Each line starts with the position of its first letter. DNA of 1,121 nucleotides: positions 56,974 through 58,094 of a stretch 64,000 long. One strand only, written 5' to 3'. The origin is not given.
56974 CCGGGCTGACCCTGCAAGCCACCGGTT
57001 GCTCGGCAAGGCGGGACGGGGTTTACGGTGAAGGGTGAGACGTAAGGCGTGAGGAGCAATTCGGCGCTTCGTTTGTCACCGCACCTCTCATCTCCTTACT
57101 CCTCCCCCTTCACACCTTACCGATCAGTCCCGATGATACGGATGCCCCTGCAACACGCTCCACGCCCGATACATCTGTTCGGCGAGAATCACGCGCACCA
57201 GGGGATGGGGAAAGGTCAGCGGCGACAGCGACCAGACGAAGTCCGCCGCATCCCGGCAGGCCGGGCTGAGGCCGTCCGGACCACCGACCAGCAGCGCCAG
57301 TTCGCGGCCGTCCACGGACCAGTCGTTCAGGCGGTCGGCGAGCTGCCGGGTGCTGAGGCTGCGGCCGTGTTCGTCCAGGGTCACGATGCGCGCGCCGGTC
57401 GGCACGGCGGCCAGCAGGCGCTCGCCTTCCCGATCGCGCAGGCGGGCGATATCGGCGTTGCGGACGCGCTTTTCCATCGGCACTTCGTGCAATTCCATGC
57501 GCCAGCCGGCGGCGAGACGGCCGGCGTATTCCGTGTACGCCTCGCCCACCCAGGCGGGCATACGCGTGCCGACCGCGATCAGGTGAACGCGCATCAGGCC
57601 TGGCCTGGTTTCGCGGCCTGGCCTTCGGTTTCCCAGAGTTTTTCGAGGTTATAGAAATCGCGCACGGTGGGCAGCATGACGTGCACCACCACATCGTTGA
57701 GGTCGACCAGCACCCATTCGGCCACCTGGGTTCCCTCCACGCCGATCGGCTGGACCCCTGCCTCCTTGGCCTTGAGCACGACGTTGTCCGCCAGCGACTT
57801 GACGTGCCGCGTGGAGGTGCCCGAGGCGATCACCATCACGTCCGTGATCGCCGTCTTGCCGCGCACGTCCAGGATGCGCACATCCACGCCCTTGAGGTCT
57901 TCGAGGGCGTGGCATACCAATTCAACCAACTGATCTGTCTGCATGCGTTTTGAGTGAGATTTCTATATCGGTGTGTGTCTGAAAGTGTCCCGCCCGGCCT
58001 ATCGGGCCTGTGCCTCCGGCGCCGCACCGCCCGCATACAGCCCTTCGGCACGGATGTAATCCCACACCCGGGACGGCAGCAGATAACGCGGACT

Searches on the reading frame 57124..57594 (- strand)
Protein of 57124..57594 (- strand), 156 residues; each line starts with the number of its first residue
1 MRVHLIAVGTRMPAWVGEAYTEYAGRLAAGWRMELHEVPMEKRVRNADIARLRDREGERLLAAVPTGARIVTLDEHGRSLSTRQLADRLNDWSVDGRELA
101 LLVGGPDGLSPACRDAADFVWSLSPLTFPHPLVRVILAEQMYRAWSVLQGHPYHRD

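Call 13: search_protein_families(library=ncbifam, proteins=[window:57124-57594:-])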
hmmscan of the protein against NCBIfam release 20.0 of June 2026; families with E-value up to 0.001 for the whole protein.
window:57124-57594:- (156 aa): 9 families
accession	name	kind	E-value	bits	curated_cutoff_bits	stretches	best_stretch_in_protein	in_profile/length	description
NF000984.0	PRK00103.1-1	equivalog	1.9e-64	216.3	242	1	1-156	1-156/156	23S rRNA (pseudouridine(1915)-N(3))-methyltransferase RlmH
NF000986.0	PRK00103.1-4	equivalog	1.6e-63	213.6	141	1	1-155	1-155/156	23S rRNA (pseudouridine(1915)-N(3))-methyltransferase RlmH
TIGR00246.1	tRNA_RlmH_YbeA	equivalog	9.5e-57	191.3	149.7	1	2-155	2-154/155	23S rRNA (pseudouridine(1915)-N(3))-methyltransferase RlmH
NF000989.0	PRK00103.2-3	equivalog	9.8e-38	129.7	169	1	1-155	1-159/160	23S rRNA (pseudouridine(1915)-N(3))-methyltransferase RlmH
NF000988.0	PRK00103.2-2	equivalog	9e-34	116.8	199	1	1-156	1-156/156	23S rRNA (pseudouridine(1915)-N(3))-methyltransferase RlmH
NF000985.0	PRK00103.1-3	equivalog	2.4e-31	108.7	172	1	1-155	1-159/159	23S rRNA (pseudouridine(1915)-N(3))-methyltransferase RlmH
NF000991.0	PRK00103.2-5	equivalog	1.1e-30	106.5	216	1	1-155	1-159/160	23S rRNA (pseudouridine(1915)-N(3))-methyltransferase RlmH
NF000990.0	PRK00103.2-4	equivalog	5.9e-28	97.8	207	1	1-155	1-156/157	23S rRNA (pseudouridine(1915)-N(3))-methyltransferase RlmH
NF000987.0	PRK00103.2-1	equivalog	8.2e-10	39.3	210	1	119-155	115-151/151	23S rRNA (pseudouridine(1915)-N(3))-methyltransferase RlmH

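Call 27: find_encoding_contigs(protein=window:57124-57594:-, flank=3000, max_places=6)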
Protein window:57124-57594:- (156 aa): 1 contig read that carries it; 1 place shown.
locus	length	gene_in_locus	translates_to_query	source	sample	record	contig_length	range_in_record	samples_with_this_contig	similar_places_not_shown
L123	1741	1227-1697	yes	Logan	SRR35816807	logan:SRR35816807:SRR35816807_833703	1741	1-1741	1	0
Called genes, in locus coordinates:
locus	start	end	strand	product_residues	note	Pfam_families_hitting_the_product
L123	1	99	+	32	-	?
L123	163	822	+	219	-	PF01467:CTP_transf_like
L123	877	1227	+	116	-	PF02410:RsfS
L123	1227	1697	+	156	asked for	PF02590:SPOUT_MTase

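Call 28: find_homologous_proteins(query=window:57124-57594:-, max_evalue=1e-30)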
Query window:57124-57594:- (156 aa): 7807 proteins with E <= 1e-30 among 8000 candidates; the best 120 are listed.
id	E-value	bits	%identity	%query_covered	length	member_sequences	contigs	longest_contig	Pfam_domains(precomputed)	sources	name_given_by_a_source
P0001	5.8e-100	350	100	100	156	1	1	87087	PF02590.23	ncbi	ncbi:MAG: 23S rRNA (pseudouridine(1915)-N(3))-methyltransferase RlmH [Gammaproteobacteria bacterium]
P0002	3.0e-63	230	68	99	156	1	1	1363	PF02590.23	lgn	-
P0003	9.2e-63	229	66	99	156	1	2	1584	PF02590.23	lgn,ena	-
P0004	1.5e-62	228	65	100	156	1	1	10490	PF02590.23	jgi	-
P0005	2.2e-62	227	65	100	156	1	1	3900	PF02590.23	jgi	jgi:23S rRNA (pseudouridine1915-N3)-methyltransferase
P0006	2.5e-62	227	65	100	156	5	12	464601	PF02590.23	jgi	jgi:23S rRNA (pseudouridine1915-N3)-methyltransferase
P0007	3.3e-62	227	63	99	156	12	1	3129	PF02590.23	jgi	-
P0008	4.3e-62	227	65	100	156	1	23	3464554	PF02590.23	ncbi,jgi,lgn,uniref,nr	ncbi:23S rRNA (pseudouridine(1915)-N(3))-methyltransferase RlmH [Thioalkalivibrio sulfidiphilus]|uni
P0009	4.3e-62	227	68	99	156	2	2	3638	PF02590.23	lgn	-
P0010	5.5e-62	226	65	100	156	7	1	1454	PF02590.23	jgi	jgi:23S rRNA (pseudouridine1915-N3)-methyltransferase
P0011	7.6e-62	226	65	100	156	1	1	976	PF02590.23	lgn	-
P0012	1.1e-61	225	65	100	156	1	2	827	PF02590.23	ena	-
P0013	2.7e-61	224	64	100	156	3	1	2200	PF02590.23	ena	-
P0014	4.5e-61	223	65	99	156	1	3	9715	PF02590.23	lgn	-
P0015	1.2e-60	222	65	100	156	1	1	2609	PF02590.23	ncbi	-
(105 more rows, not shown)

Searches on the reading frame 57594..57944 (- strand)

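Call 13: search_protein_families(library=ncbifam, proteins=[window:57594-57944:-])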
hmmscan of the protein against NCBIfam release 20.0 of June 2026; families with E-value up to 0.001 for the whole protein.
window:57594-57944:- (116 aa): 1 family
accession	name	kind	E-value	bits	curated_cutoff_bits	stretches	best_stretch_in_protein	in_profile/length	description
TIGR00090.1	rsfS_iojap_ybeB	equivalog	1.8e-37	127.5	56.9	1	7-104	2-99/99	ribosome silencing factor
